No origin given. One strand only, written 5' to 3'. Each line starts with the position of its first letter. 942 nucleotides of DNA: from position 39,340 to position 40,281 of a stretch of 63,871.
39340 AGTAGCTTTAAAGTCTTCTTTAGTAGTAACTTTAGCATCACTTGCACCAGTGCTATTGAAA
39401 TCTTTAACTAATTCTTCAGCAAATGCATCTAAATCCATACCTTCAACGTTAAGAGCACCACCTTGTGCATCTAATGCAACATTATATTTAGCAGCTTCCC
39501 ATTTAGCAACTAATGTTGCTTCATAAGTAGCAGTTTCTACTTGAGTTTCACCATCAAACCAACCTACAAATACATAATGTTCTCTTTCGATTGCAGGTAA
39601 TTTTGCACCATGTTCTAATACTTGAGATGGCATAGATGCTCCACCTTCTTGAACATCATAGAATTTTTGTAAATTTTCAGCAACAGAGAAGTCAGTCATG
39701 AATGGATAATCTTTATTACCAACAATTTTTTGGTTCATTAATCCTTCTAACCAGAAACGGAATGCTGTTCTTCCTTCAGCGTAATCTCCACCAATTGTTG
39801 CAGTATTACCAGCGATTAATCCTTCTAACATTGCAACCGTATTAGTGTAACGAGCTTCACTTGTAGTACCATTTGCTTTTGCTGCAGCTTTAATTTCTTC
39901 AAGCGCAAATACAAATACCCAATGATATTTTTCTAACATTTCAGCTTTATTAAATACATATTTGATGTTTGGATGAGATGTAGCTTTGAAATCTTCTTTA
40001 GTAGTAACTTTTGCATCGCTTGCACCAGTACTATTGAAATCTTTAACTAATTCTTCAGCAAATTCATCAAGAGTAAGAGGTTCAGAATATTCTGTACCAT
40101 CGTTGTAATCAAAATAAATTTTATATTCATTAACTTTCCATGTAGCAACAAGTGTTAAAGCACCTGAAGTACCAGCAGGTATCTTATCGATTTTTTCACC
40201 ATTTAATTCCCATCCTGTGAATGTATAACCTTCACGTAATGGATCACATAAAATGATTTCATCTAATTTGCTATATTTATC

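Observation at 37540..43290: An unrecognised helical module of about 120-140 aa is nested inside Listeria-Bacteroides repeats nine times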

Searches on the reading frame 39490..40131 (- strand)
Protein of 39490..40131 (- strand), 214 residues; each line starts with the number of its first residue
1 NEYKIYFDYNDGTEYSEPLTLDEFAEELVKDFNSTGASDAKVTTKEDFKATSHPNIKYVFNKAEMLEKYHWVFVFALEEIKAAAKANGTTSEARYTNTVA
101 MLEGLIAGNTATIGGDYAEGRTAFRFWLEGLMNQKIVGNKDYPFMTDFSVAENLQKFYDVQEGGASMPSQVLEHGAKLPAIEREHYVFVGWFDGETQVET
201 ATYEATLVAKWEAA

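Call 30: search_solved_structures(query=window:39490-40131:-, max_evalue=1)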
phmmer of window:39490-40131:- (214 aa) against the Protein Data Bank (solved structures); distinct sequences matched with E-value up to 1: 3.
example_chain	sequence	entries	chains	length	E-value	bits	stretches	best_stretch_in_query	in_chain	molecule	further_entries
3jcm_K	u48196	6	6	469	0.041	16.7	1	2-61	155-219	U4/U6 small nuclear ribonucleoprotein PRP3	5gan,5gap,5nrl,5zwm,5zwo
4w7i_A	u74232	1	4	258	0.68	12.7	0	74-108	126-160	4-deoxy-L-erythro-5-hexoseulose uronate reductase A1-R'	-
4tkl_A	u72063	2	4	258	0.68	12.7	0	74-108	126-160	NADH-dependent reductase for 4-deoxy-L-erythro-5-hexoseulose uronate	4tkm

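Call 35: predict_structure(alignment_id=A2)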
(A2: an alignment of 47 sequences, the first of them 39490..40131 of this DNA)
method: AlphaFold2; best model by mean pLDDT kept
length: 214 residues; sequences in the alignment: 47
mean_pLDDT: 93.3   pTM: 0.77
mean pLDDT of the five models: 93.3, 93.2, 93.1, 92.7, 92.7
residues with pLDDT >= 90: 178; 70-90: 25; 50-70: 9; < 50: 2
segments of 3 or more residues with pLDDT < 50: none
pLDDT, mean of each block of 10 residues (from residue 1): 90 64 97 96 97 97 94 96 98 98 97 97 98 97 98 94 72 95 89 97 95 91
secondary structure, 60 per line:
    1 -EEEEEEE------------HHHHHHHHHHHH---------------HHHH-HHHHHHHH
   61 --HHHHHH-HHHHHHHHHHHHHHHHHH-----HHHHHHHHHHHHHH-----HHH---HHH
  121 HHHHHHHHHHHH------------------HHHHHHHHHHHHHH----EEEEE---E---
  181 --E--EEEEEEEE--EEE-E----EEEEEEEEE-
elements in order: E2-8 H21-32 H48-51 H53-60 H63-68 H70-87 H93-106 H118-132 H151-164 E169-173 E186-193 E196-198 E205-213
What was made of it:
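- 39496..40125 (-): Nested unit 5 (aa 1400-1609). Helical insert at 39628-40095 (aa 1410-1565). This is the unit modelled with AlphaFold2. AF2 pLDDT 93.3, pTM 0.77, 8 helices between strand 1 and strands 2-5 (call 35).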

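Call 37: fold_search(model_id=the predicted structure, library=pdb)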
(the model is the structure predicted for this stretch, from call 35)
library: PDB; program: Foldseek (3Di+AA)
matches with E <= 10: 91; with E <= 0.001: 0
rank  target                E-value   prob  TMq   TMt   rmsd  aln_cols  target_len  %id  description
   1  9qr5                  6.0e-02  0.97  0.17  0.11   4.2        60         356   23  InlB392_V333E: V333E variant of Listeria monocytogenes InlB (internalin B) residues 36-392 (released 2025-11-26)
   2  9qr4_A                7.9e-02  0.95  0.16  0.11   4.2        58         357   24  InlB392_T336Y: T336Y variant of Listeria monocytogenes InlB (internalin B) residues 36-392 (released 2025-12-03)
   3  6xvi_A                4.4e-01  0.08  0.18  0.12  15.3       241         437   11  Crystal structure of Megabody Mb-Nb207-c7HopQ_A12 (released 2021-01-13)
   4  7avk_A                5.7e-01  0.35  0.16  0.31   5.3        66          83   20  Streptococcal High Identity Repeats in Tandem (SHIRT) domain 10 from cell surface protein SGO_0707 (released 2021-06-09)
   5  6qd6_F                6.8e-01  0.04  0.15  0.09  17.2       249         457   13  Molecular scaffolds expand the nanobody toolkit for cryo-EM applications: crystal structure of Mb-cHopQ-Nb207 (released 2019-12-18)
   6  8fkz_SR               1.1e+00  0.06  0.21  0.10  15.8       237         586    9  Human nucleolar pre-60S ribosomal subunit (State G) (released 2023-07-12)
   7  7y9i                  1.8e+00  0.05  0.20  0.13  20.0       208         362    7  Complex structure of AtYchF1 with ppGpp (released 2023-07-12)
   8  3v5y_A                2.0e+00  0.08  0.22  0.29  11.4       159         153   14  Structure of FBXL5 hemerythrin domain, P2(1) cell (released 2012-01-25)
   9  3v5z_A                2.1e+00  0.08  0.24  0.30  11.6       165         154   14  Structure of FBXL5 hemerythrin domain, C2 cell, grown anaerobically (released 2012-01-25)
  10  3v5x_A                2.1e+00  0.06  0.21  0.27  12.2       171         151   15  Structure of FBXL5 hemerythrin domain, C2 cell (released 2012-01-25)
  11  9fw5                  2.4e+00  0.08  0.23  0.24  14.2       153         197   18  Retroaldolase 17 (RAD17) (released 2025-07-09)
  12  6ch3_B                2.4e+00  0.05  0.20  0.24  12.1       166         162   16  Crystal structure of the cytoplasmic domain of FlhA and FliS-FliC complex (released 2018-05-16)
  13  5ee1                  2.4e+00  0.04  0.20  0.13  19.5       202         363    7  Crystal structure of OsYchF1 at pH 7.85 (released 2016-02-24)
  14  6u94                  2.4e+00  0.02  0.13  0.08  19.1       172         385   15  Structure of RND efflux system, outer membrane lipoprotein, NodT family from Burkholderia mallei ATCC 23344 (released 2019-10-02)
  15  3v5x_B                2.5e+00  0.05  0.20  0.26  12.2       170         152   13  Structure of FBXL5 hemerythrin domain, C2 cell (released 2012-01-25)
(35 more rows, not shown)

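Call 62: fold_search(model_id=the predicted structure, library=viral)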
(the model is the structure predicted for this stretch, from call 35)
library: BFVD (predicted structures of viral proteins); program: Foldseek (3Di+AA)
matches with E <= 10: 256; with E <= 0.001: 0
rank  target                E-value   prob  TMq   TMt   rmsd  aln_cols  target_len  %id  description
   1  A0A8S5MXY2            8.2e-02  0.98  0.17  0.11   8.1        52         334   35  INTERNALIN B BINDING, LEUCINE RICH REPEAT.2A [Siphoviridae sp. ctdxZ3]
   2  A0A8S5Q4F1            1.1e-01  0.99  0.17  0.09   6.3        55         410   31  Uncharacterized protein [Siphoviridae sp. ct0uL16]
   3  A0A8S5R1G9            1.6e-01  0.89  0.15  0.05   6.0        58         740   28  Tail protein [Siphoviridae sp. ctWWc42]
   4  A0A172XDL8            1.6e-01  0.13  0.19  0.17  20.9       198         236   13  UL51 protein [Suid herpesvirus 1]
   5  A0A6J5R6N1            2.2e-01  0.14  0.16  0.17  20.6       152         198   14  Uncharacterized protein [uncultured Caudovirales phage]
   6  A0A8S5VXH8            3.8e-01  0.80  0.17  0.20   3.5        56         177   25  (no name in the UniProt tables at hand)
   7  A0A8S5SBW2            3.8e-01  0.75  0.17  0.12   3.8        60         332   13  Uncharacterized protein [Siphoviridae sp. ctJLl6]
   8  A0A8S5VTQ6            4.3e-01  0.60  0.15  0.10   5.8        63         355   21  (no name in the UniProt tables at hand)
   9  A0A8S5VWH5            4.8e-01  0.91  0.18  0.04   2.8        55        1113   24  (no name in the UniProt tables at hand)
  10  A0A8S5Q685            5.6e-01  0.13  0.28  0.18  17.0       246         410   12  Minor tail protein (Fragment) [virus sp. ct87y24]
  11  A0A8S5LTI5            7.0e-01  0.47  0.16  0.10   4.7        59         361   30  Tail protein [Myoviridae sp. ct25F5]
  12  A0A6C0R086            7.0e-01  0.06  0.16  0.13  17.7       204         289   10  (no name in the UniProt tables at hand)
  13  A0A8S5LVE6            7.8e-01  0.54  0.16  0.07   4.7        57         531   21  Uncharacterized protein [Siphoviridae sp. ctMsr1]
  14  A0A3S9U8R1            7.8e-01  0.06  0.14  0.19  14.9       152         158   12  (no name in the UniProt tables at hand)
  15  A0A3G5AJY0            8.3e-01  0.05  0.15  0.08  15.7       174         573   13  Uncharacterized protein [Sylvanvirus sp.]
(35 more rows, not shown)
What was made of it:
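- BFVD gave the same result (call 62).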

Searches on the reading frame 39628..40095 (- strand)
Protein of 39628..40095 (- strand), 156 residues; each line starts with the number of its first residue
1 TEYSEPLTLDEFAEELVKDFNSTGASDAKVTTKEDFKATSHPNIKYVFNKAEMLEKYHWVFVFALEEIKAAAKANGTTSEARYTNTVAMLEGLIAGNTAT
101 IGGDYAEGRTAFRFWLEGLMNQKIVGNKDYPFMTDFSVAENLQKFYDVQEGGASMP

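Call 8: search_protein_families(library=pfam, proteins=[window:39628-40095:-], max_evalue=10)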
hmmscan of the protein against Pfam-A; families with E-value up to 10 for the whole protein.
seq(156 aa): 0 families

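Call 65: search_protein_families(library=pfam, alignment_id=A5, max_evalue=1)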
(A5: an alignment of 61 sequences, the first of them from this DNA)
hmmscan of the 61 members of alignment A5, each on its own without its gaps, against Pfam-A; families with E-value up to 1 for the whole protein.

A. member 1, seq(156 aa): 0 families

B. families by the number of members that match (of 61 scanned): 36 families (the first 25 are shown)
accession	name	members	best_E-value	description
PF13419.12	HAD_2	2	0.029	Haloacid dehalogenase-like hydrolase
PF06924.17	DUF1281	1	0.0087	Protein of unknown function (DUF1281)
PF07971.18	Glyco_hydro_92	1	0.0089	Glycosyl hydrolase family 92 catalytic domain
PF05508.16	Ran-binding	1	0.012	RanGTP-binding protein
PF11483.13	DUF3209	1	0.014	Protein of unknown function (DUF3209)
PF10368.14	YkyA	1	0.015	Putative cell-wall binding lipoprotein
PF13102.12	Phage_int_SAM_5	1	0.021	Phage integrase SAM-like domain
PF03081.22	Exo70_C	1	0.021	Exo70 exocyst complex subunit C-terminal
PF16351.10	DUF4979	1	0.022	Domain of unknown function (DUF4979)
PF01501.26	Glyco_transf_8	1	0.024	Glycosyl transferase family 8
PF06014.16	YqgQ-like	1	0.03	YqgQ-like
PF09115.15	DNApol3-delta_C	1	0.03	DNA polymerase III, delta subunit, C terminal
PF23832.1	DUF7202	1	0.034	Domain of unknown function (DUF7202)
PF14712.11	Snapin_Pallidin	1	0.037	Snapin/Pallidin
PF17236.8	SU10_MCP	1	0.037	SU10 major capsid protein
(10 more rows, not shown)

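Call 66: search_solved_structures(query=A5, max_evalue=10)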
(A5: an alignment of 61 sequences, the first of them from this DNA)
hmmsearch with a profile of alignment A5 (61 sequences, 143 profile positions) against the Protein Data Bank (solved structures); distinct sequences matched with E-value up to 10: 1.
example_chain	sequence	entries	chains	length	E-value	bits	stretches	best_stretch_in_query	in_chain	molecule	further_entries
4cn8_A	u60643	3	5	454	5.6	10.4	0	8-51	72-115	PROXIMAL THREAD MATRIX PROTEIN 1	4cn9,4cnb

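Call 67: find_homologous_proteins(query=A5, max_evalue=0.00001)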
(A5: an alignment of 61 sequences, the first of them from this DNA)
Query A5 (61 sequences) (156 aa, profile of the alignment): 1 proteins with E <= 0.00001 among 1655 candidates.
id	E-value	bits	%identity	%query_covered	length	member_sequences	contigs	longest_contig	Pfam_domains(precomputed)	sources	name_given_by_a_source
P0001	5.4e-13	67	93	67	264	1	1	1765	PF09479.17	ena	-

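Call 72: search_protein_families(library=phrogs, alignment_id=A5, max_evalue=0.01)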
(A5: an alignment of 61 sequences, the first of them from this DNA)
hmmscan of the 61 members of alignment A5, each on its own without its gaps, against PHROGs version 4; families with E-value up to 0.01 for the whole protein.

A. member 1, seq(156 aa): 0 families

B. families by the number of members that match (of 61 scanned): 1 family
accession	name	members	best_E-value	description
phrog_33403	-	1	0.0021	-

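Call 73: search_protein_families(library=ncbifam, alignment_id=A5, max_evalue=0.1)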
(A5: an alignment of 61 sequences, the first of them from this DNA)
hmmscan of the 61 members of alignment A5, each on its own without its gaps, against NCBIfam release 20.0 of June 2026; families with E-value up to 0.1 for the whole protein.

A. member 1, seq(156 aa): 0 families

B. families by the number of members that match (of 61 scanned): 12 families
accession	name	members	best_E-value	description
NF045753.1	MPN449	1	0.00074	MPN449 family protein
NF040802.1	Fos_BSH_FosY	1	0.0042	fosfomycin resistance bacillithiol transferase FosY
NF005515.0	PRK07132.1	1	0.0081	DNA polymerase III subunit delta'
NF033640.1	N_Twi_rSAM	1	0.0084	twitch domain-containing radical SAM protein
NF011678.0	PRK15098.1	1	0.017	beta-glucosidase BglX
NF033209.1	16S_rRNA_Rmt_B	1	0.02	RmtB family 16S rRNA (guanine(1405)-N(7))-methyltransferase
NF005283.0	PRK06800.1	1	0.027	flagellar assembly protein H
TIGR03974.1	rSAM_six_Cys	1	0.041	thioether cross-link-forming SCIFF peptide maturase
TIGR01422.2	phosphonatase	1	0.049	phosphonoacetaldehyde hydrolase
NF009258.0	PRK12615.1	1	0.049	galactose-6-phosphate isomerase subunit LacB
NF001070.0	PRK00118.1-6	1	0.072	putative DNA-binding protein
NF003997.2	PRK05473.1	1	0.084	IreB family regulatory phosphoprotein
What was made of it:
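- On Any curated protein family (Pfam-A, NCBIfam, PHROGs) for the helical insert: NCBIfam and PHROGs gave only single chance hits (calls 72, 73).
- NCBIfam (call 73) and PHROGs (call 72) gave nothing either.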
